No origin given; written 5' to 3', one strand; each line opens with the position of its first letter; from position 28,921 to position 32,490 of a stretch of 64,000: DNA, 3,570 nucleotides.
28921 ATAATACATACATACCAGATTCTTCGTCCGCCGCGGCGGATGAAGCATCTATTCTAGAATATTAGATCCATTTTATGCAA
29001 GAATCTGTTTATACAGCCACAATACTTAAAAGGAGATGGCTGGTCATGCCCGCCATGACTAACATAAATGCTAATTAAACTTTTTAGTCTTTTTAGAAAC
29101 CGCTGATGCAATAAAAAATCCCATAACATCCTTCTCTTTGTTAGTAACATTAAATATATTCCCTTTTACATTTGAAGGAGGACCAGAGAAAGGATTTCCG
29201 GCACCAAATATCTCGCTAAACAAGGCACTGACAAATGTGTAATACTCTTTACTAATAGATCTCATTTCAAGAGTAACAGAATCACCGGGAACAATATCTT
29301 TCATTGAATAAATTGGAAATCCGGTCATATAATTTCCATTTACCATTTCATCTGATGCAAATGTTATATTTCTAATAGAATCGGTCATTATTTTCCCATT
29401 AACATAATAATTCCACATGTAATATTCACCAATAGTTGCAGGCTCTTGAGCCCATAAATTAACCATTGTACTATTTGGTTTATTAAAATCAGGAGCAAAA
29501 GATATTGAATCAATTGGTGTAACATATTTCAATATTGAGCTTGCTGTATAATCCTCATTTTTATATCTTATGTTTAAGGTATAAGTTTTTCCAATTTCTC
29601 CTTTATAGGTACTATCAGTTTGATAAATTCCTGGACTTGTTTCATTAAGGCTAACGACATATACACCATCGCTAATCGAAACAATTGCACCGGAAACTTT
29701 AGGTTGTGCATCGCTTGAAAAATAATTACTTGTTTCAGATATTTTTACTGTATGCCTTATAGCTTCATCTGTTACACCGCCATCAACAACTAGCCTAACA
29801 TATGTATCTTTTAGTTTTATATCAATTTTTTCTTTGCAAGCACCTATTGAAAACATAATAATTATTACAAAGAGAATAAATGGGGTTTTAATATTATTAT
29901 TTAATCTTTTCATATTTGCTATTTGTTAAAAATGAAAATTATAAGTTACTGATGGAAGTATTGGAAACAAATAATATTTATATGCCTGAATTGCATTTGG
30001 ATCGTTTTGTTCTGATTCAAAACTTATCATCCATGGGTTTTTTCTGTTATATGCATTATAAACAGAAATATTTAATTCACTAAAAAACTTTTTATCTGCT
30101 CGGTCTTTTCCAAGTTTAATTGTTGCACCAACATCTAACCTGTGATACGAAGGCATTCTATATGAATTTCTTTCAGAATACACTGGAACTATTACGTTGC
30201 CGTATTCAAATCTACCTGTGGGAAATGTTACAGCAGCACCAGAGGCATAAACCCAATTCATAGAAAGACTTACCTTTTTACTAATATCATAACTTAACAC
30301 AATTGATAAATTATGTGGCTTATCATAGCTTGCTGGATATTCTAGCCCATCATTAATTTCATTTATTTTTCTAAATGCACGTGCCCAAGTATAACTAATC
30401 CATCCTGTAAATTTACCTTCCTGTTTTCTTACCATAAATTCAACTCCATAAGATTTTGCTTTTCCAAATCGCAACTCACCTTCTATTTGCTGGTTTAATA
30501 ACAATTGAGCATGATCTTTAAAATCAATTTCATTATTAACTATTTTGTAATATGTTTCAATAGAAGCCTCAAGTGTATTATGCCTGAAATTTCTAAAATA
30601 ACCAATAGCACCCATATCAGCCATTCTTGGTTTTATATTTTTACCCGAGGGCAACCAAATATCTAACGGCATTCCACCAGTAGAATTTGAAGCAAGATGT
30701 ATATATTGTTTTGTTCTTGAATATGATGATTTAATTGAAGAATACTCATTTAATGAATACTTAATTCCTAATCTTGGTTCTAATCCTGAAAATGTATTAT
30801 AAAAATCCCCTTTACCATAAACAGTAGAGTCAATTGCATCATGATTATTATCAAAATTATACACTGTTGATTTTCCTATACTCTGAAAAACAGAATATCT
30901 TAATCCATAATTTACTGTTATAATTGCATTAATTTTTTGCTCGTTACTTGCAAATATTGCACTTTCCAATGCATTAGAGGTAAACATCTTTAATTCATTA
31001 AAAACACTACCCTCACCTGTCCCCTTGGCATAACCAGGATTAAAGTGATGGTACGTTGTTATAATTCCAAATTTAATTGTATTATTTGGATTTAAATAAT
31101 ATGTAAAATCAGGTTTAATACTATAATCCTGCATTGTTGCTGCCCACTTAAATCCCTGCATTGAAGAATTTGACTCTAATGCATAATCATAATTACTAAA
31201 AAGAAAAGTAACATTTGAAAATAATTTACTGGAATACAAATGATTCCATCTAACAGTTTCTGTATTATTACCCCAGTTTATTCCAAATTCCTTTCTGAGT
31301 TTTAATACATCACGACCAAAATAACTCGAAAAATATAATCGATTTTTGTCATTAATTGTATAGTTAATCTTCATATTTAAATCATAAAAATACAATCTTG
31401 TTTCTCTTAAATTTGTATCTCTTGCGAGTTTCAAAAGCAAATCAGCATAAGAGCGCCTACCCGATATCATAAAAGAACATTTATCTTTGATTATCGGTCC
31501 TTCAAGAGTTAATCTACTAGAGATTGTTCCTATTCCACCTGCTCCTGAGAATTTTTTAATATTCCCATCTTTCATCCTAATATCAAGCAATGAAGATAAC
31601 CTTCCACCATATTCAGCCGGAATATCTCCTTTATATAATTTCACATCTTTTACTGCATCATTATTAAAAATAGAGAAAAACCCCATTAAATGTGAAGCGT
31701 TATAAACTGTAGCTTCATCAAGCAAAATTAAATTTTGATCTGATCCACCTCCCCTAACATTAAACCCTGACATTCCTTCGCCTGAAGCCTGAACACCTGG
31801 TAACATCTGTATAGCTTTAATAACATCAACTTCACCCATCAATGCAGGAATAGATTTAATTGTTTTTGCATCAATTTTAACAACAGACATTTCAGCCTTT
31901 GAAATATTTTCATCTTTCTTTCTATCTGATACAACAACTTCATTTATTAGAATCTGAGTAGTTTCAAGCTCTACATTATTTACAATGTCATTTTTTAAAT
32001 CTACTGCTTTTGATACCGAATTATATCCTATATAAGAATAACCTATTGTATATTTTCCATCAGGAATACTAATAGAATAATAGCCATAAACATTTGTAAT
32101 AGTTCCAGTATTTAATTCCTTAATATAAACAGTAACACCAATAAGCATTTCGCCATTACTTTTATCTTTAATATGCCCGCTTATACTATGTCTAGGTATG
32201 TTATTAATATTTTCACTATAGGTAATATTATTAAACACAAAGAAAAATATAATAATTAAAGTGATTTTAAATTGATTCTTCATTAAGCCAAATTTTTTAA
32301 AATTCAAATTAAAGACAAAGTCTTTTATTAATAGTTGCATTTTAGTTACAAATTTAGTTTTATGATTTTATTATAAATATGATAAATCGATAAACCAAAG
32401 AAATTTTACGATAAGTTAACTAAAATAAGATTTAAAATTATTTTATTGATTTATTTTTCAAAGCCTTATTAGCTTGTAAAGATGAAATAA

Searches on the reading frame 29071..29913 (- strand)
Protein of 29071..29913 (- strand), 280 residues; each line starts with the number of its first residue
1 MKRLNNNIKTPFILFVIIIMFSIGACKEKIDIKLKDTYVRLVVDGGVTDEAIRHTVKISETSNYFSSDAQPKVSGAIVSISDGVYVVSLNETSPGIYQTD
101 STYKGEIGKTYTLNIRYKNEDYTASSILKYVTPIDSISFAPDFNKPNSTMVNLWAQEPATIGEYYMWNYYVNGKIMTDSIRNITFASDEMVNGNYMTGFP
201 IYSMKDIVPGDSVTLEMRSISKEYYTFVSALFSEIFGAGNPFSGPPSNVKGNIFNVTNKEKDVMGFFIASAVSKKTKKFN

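Call 60: search_protein_families(library=pfam, proteins=[window:29071-29913:-], max_evalue=0.00001)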
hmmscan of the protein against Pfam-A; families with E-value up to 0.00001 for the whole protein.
window:29071-29913:- (280 aa): 1 family
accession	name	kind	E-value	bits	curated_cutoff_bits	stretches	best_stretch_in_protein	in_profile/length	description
PF14054.11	DUF4249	-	4.1e-28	99.1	28.5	1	28-275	2-268/269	Domain of unknown function (DUF4249)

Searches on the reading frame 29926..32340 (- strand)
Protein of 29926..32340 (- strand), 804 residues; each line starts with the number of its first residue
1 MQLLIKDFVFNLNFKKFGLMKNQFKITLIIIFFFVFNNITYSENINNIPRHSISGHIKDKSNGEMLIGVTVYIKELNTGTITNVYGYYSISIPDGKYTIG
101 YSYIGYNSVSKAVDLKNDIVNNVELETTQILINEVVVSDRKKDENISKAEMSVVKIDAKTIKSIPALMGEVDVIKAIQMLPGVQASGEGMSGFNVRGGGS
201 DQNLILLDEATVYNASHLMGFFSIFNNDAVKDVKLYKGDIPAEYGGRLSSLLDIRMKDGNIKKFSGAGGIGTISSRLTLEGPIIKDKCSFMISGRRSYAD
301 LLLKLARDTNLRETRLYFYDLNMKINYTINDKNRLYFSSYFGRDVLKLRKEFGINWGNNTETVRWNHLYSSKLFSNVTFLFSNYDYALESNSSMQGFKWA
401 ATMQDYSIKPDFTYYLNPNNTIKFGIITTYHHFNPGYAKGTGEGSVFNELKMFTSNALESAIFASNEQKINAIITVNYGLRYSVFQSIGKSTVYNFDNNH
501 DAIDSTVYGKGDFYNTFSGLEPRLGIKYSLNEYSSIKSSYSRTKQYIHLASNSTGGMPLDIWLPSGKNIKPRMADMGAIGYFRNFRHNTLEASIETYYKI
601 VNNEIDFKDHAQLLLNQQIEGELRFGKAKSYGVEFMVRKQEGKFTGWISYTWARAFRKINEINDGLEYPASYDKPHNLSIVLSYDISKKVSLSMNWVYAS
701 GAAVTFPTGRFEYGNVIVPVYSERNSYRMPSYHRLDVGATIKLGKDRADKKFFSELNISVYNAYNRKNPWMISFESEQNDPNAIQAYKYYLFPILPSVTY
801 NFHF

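Call 60: search_protein_families(library=pfam, proteins=[window:29926-32340:-], max_evalue=0.00001)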
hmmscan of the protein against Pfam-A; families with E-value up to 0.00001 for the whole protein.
window:29926-32340:- (804 aa): 4 families
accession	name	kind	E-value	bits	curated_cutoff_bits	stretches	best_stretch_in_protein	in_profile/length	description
PF13715.12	CarbopepD_reg_2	-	1e-21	77.2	32.2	1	53-137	1-88/88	CarboxypepD_reg-like domain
PF00593.30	TonB_dep_Rec_b-barrel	-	3.8e-16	60.4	27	1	323-762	28-435/436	TonB dependent receptor-like, beta-barrel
PF13620.12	CarboxypepD_reg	-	3.4e-10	40.6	32.3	1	52-120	1-74/82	Carboxypeptidase regulatory-like domain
PF07715.20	Plug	-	3.1e-09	37.7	23.9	1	151-246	7-101/107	TonB-dependent Receptor Plug Domain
